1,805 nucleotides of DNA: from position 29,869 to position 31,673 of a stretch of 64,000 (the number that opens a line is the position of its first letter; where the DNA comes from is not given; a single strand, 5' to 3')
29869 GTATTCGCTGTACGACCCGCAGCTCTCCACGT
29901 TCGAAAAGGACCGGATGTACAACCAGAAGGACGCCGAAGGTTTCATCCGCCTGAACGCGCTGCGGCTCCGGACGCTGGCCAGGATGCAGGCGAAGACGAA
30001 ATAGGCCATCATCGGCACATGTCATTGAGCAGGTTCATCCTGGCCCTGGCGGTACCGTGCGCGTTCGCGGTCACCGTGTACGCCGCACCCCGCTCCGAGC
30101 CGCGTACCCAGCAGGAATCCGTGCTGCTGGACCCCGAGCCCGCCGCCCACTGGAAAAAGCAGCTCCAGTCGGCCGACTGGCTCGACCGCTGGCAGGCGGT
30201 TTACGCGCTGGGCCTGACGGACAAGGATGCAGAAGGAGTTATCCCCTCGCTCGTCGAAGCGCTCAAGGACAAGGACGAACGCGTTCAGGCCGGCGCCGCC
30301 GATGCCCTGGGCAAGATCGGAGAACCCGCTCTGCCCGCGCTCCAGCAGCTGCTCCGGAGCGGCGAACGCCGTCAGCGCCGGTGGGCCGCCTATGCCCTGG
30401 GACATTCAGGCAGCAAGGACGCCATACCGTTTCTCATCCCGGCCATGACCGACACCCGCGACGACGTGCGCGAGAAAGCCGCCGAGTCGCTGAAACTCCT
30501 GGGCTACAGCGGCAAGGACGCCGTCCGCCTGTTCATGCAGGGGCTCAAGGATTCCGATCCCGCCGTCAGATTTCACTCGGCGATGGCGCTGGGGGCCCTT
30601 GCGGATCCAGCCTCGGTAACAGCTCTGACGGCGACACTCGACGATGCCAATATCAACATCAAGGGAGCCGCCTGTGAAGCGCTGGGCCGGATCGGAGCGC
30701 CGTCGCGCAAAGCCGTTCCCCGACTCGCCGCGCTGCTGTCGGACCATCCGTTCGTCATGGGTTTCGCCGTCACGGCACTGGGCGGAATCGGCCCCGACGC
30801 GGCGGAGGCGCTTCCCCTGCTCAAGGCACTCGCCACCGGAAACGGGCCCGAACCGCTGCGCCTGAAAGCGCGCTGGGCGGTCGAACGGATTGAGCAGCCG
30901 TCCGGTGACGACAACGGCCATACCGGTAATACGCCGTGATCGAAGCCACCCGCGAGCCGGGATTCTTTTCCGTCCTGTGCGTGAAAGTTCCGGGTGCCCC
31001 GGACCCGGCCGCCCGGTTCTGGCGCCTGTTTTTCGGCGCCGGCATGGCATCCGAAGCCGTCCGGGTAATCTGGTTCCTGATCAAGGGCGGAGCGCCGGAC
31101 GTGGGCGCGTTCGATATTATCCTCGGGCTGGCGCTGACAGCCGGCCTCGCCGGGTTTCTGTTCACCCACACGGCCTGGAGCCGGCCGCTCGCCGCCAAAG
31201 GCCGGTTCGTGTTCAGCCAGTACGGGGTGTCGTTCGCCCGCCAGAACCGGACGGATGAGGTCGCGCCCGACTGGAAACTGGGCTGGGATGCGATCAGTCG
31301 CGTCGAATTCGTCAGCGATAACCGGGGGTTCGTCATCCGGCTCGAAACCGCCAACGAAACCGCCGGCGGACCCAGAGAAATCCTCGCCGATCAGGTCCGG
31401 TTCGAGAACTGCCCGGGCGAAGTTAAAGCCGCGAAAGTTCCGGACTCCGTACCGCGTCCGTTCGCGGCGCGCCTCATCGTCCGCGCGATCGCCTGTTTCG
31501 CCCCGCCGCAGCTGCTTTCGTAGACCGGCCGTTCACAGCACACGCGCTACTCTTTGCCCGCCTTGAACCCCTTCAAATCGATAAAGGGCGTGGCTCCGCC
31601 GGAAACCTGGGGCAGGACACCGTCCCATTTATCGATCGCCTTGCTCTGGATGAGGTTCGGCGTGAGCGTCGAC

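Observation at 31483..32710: SPFH/small-membrane-protein cassette flanked by 34-bp perfect direct repeats duplicating a gene 3' end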

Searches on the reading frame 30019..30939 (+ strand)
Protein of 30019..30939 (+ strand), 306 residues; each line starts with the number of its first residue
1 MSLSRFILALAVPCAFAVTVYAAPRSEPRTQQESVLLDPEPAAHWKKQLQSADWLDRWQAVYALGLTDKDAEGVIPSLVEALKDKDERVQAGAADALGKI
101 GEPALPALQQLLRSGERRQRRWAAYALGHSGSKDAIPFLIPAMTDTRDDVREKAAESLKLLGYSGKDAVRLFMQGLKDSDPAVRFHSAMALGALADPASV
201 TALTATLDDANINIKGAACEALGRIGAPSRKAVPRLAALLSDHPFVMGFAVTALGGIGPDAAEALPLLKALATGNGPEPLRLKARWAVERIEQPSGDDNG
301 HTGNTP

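Call 4: search_protein_families(library=pfam, proteins=[window:30019-30939:+], max_evalue=0.01)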
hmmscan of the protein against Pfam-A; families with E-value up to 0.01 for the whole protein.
window:30019-30939:+ (306 aa): 11 families
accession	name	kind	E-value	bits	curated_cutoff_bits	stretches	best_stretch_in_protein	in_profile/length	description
PF13646.12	HEAT_2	-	7.4e-48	161.2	27.7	4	44-127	3-87/88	HEAT repeats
PF02985.28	HEAT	-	2.4e-24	83.5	23.5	2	74-102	1-29/31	HEAT repeat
PF13513.12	HEAT_EZ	-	1.1e-21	77.3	27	3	57-100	4-55/55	HEAT-like repeat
PF03130.22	HEAT_PBS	-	1.6e-21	74.7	20.9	2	120-145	2-27/27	PBS lyase HEAT-like repeat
PF00514.29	Arm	-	2.4e-09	37.3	20.6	1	72-99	11-38/41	Armadillo/beta-catenin-like repeat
PF24987.1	HEAT_EF3_N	-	0.00022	21.7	32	0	134-157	145-168/169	EF3 N-terminal HEAT repeat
PF25786.1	HEAT_GCN1_C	-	0.00037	21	27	0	132-173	65-106/151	GCN1-like, C-terminal HEAT repeats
PF25767.1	ARM_TBCD_2nd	-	0.0011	18.9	29.7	0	69-101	73-105/245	Tubulin-specific chaperone D-like, ARM repeats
PF12755.13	Vac14_Fab1_bd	-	0.0016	19.4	22.1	0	70-97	24-51/97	Vacuolar 14 Fab1-binding region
PF12717.13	Cnd1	-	0.002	18.6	26.4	0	174-201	28-55/162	non-SMC mitotic condensation complex subunit 1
PF24714.1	TOR1L1_N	-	0.0074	16.1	43.3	0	76-112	133-170/281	TORTIFOLIA1 N-terminal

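Call 39: list_cluster_members(proteins=[P0001, P0004, window:30019-30936:+, window:33020-33790:+, window:32452-32634:-, window:34530-35408:+])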
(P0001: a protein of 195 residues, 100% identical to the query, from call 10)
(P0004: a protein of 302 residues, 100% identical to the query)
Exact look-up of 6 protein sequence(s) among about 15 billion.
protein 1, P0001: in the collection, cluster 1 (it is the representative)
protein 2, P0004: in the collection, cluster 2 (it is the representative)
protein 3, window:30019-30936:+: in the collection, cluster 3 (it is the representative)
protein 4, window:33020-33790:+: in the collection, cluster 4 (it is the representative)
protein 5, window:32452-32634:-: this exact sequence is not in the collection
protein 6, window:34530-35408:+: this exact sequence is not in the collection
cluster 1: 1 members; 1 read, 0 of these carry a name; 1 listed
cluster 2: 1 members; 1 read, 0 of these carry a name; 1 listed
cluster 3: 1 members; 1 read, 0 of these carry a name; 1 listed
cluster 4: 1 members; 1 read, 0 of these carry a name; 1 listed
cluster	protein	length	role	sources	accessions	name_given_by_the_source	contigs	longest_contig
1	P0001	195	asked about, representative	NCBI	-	-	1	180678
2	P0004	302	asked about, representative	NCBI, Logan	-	-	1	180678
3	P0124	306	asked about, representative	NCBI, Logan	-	-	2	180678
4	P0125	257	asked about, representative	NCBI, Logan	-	-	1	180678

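Call 59: search_protein_families(library=padloc, proteins=[window:30019-30936:+], max_evalue=0.01)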
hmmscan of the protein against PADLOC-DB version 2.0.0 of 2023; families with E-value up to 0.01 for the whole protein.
window:30019-30936:+ (306 aa): 4 families
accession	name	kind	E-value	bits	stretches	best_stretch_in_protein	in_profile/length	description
PDLC02919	HEAT-ARM_XIII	-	4.2e-12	42.3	2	35-184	853-982/1972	-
PDLC01150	HEAT_CxxC_PDDEXK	-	8.7e-12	42.9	2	187-274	12-102/288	HEAT_CxxC_PD-DEXK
PDLC02973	WGR_XIII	-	4.8e-06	23.3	0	104-158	129-184/973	-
PDLC03760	RT_UG22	-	0.00036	17.7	1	52-134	376-455/476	DRT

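Call 60: search_protein_families(library=ncbifam, proteins=[window:30019-30936:+], max_evalue=0.01)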
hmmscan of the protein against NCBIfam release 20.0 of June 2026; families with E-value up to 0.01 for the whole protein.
window:30019-30936:+ (306 aa): 8 families
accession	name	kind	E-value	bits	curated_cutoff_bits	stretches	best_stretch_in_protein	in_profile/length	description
NF058502.1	phyc_lyase_CpcE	equivalog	1.8e-14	53.9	330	3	118-163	57-102/260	C-phycocyanin alpha-cysteine-84 phycocyanobilin lyase subunit CpcE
NF045915.1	PhycobilmeDegNblB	equivalog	2.6e-14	53.3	300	3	50-154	109-212/214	phycobilisome degradation protein NblB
NF010374.0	PRK13800.1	equivalog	3.4e-12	45.5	1196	1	37-271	619-848/898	fumarate reductase/succinate dehydrogenase flavoprotein subunit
NF045662.1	DVU0298_fam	equivalog_domain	2.7e-09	36.9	75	0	198-246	146-191/213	DVU0298 family protein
NF058515.1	phyc_lyase_CpcF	equivalog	3.6e-08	33.2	220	1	66-161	23-119/200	C-phycocyanin alpha-cysteine-84 phycocyanobilin lyase subunit CpcF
TIGR02270.1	TIGR02270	subfamily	5.7e-08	32.2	206.8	1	61-190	74-201/410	TIGR02270 family protein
NF007244.0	PRK09687.1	equivalog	7.4e-07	28.7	275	1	120-239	146-262/285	putative lyase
NF058505.1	phyc_lyase_CpeY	equivalog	2.9e-05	22.9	600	1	158-231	326-403/419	C-phycoerythrin alpha-cysteine-82 phycoerythrobilin lyase CpeY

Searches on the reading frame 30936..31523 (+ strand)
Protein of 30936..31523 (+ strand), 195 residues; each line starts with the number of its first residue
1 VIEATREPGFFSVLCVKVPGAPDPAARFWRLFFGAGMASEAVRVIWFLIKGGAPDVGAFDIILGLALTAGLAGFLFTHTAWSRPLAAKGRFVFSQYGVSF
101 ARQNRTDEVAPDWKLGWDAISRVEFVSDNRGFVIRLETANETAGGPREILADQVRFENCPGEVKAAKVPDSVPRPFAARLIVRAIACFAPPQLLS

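Call 4: search_protein_families(library=pfam, proteins=[window:30936-31523:+], max_evalue=0.01)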
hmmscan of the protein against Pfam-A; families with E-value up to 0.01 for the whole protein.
window:30936-31523:+ (195 aa): 0 families

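Call 8: find_encoding_contigs(protein=window:30936-31520:+, flank=10000, max_places=10)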
Protein window:30936-31520:+ (195 aa): no gene with exactly this product is on record in the collection.

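Call 10: find_homologous_proteins(query=window:30936-31520:+)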
Query window:30936-31520:+ (195 aa): 3 proteins with E <= 0.001 among 500 candidates.
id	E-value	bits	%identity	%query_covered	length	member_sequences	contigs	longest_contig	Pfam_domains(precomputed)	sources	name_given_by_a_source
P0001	7.6e-126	436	100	100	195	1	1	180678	-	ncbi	-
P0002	1.1e-87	311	73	100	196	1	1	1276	-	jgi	-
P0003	8.0e-61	223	63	84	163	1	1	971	-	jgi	jgi:hypothetical protein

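Call 11: find_encoding_contigs(protein=P0001, flank=10000)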
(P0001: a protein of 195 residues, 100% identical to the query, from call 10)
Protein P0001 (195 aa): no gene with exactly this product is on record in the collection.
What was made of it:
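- Tried and rejected: Exact look-ups of ORF195 (calls 8, 11) found no gene on record, and the cluster look-up (call 39) gave no names or accessions.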

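Call 12: find_encoding_contigs(protein=P0002, flank=10000)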
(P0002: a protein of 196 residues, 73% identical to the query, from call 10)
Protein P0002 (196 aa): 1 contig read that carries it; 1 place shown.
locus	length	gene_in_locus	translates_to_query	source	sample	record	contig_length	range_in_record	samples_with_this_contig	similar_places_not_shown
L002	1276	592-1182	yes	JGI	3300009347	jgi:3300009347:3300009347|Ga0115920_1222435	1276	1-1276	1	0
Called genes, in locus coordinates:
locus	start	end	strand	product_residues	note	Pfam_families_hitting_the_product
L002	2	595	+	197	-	?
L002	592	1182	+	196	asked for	-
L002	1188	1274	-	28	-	?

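Call 13: find_encoding_contigs(protein=P0003, flank=10000)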
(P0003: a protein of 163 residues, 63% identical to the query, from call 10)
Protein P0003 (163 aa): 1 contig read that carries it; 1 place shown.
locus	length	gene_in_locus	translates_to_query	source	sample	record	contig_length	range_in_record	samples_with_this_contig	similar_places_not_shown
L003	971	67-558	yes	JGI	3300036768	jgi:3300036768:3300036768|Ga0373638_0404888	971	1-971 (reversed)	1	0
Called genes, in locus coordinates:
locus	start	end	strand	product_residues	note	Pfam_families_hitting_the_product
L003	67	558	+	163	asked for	-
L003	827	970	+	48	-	?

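Call 19: find_related_loci(query=A1, collection=genome_contigs, flank=10000)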
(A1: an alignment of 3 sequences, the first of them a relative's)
Query A1 (195 aa) in genome_contigs; peptide patterns used: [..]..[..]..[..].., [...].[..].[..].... (x = any residue, [..] = any of these).
28 stretches matched a pattern, but none encodes a relative of the query by tblastn (E <= 1e-3).

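Call 20: find_related_loci(query=A1, collection=metagenome_contigs, flank=10000)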
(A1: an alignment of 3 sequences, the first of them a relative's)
Query A1 (195 aa) in metagenome_contigs; peptide patterns used: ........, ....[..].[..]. (x = any residue, [..] = any of these).
174 stretches matched a pattern, but none encodes a relative of the query by tblastn (E <= 1e-3).
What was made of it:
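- Tried and rejected: Protein-pattern scans for ORF195 relatives in genome_contigs and metagenome_contigs found nothing (calls 19, 20).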

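Call 40: find_homologous_proteins(query=P0125, max_evalue=1e-60)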
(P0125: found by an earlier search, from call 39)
Query P0125 (257 aa): 758 proteins with E <= 1e-60 among 8000 candidates; the best 120 are listed.
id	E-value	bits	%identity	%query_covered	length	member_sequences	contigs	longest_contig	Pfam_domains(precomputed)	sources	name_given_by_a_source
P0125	6.0e-164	561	100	100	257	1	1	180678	PF00005.34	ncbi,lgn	-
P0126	2.4e-146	504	90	100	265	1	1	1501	PF00005.34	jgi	-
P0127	2.2e-136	471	82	100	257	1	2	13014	PF00005.34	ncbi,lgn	-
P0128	4.3e-132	457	82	99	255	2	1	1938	PF00005.34,PF13304.13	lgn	-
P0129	2.7e-129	448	80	100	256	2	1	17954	PF00005.34,PF13304.13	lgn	-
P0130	6.3e-92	325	63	96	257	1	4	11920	PF00005.34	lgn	-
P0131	2.2e-88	314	58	100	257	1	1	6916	PF00005.34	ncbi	ncbi:MAG: ATP-binding cassette domain-containing protein [Bdellovibrionota bacterium]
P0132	1.8e-85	304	59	96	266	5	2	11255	PF00005.34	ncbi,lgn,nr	ncbi:MAG: ATP-binding cassette domain-containing protein [Chrysiogenetes bacterium]|nr:ATP-binding c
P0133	4.3e-84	300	58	100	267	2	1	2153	PF00005.34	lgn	-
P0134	1.9e-83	298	60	95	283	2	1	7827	PF00005.34,PF13304.13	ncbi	-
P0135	7.9e-83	296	38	93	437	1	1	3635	PF00005.34,PF02463.26,PF13304.13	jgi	jgi:ABC-type transporter Mla maintaining outer membrane lipid asymmetry ATPase subunit MlaF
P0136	7.8e-79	283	38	93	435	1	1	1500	PF00005.34,PF02463.26,PF13304.13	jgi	-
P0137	8.3e-79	282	39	98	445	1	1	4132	PF00005.34,PF13555.13,PF13401.13,PF03193.23,PF02463.26,PF13304.13,PF13191.13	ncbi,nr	ncbi:MAG: ATP-binding cassette domain-containing protein, partial [Deltaproteobacteria bacterium]|nr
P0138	2.9e-71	258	51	96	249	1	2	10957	PF00005.34,PF13304.13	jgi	jgi:phospholipid/cholesterol/gamma-HCH transport system ATP-binding protein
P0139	2.9e-71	258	52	99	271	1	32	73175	PF00005.34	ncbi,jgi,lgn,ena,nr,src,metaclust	ncbi:MAG TPA: ABC transporter ATP-binding protein [Candidatus Omnitrophica bacterium]|nr:MAG: ABC tr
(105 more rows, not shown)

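Call 41: find_encoding_contigs(protein=P0126, flank=10000, max_places=5)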
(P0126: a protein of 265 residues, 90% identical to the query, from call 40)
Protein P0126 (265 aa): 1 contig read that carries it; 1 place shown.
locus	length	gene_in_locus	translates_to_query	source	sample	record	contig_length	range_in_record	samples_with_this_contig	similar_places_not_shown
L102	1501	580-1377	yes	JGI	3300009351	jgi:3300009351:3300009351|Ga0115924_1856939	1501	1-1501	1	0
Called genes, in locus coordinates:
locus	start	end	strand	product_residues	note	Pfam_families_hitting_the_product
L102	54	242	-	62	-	-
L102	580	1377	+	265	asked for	PF00005:ABC_tran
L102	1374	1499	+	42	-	?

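Call 42: find_encoding_contigs(protein=P0127, flank=10000, max_places=5)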
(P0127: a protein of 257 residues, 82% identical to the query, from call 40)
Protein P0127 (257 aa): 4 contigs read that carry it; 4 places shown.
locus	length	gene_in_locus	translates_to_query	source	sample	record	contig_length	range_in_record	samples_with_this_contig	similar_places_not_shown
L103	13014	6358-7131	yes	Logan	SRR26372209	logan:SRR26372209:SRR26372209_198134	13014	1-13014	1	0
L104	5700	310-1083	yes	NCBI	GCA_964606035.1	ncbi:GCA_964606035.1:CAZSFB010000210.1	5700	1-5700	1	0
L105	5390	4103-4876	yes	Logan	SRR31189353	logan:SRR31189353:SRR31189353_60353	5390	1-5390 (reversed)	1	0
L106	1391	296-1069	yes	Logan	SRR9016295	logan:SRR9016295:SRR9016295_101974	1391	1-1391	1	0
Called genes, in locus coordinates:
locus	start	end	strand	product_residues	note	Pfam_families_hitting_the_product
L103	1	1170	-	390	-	?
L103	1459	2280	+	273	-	PF00072:Response_reg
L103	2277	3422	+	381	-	PF00465:Fe-ADH, PF13685:Fe-ADH_2 (weak), PF25137:ADH_Fe_C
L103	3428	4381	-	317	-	PF20582:UPF0758_N, PF04002:RadC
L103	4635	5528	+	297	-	PF02985:HEAT (faint), PF13646:HEAT_2, PF13513:HEAT_EZ (faint), PF03130:HEAT_PBS (faint), PF13646:HEAT_2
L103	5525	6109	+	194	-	-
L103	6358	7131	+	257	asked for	PF00005:ABC_tran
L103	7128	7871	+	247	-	PF00005:ABC_tran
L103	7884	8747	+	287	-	PF02405:MlaE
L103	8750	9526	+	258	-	PF02405:MlaE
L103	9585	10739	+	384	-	PF02470:MlaD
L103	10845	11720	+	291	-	PF02811:PHP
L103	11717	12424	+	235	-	PF00753:Lactamase_B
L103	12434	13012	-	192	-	?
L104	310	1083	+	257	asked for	PF00005:ABC_tran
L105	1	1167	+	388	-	?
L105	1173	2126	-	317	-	PF20582:UPF0758_N, PF04002:RadC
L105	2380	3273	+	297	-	PF02985:HEAT (faint), PF13646:HEAT_2, PF13513:HEAT_EZ (faint), PF03130:HEAT_PBS (faint), PF13646:HEAT_2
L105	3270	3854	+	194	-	-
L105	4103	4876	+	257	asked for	PF00005:ABC_tran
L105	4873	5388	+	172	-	?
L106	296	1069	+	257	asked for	PF00005:ABC_tran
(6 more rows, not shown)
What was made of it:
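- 30936..31523 (+): ORF195: a 195-aa protein with hydrophobic N-terminal segments and no known family. It is translationally coupled (GTGA overlap) to the upstream HEAT-repeat gene 30019-30939. Its last 12 codons are the duplicated sequence. The HEAT-ORF195 overlap is conserved in L103 (call 42).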

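Call 59: search_protein_families(library=padloc, proteins=[window:30936-31520:+], max_evalue=0.01)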
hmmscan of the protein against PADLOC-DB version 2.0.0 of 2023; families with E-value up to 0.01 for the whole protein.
window:30936-31520:+ (195 aa): 0 families

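Call 60: search_protein_families(library=ncbifam, proteins=[window:30936-31520:+], max_evalue=0.01)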
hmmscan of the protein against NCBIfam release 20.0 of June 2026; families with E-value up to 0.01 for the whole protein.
window:30936-31520:+ (195 aa): 0 families
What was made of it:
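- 30936..31523 (+): No Pfam or NCBIfam hit (calls 4, 60).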
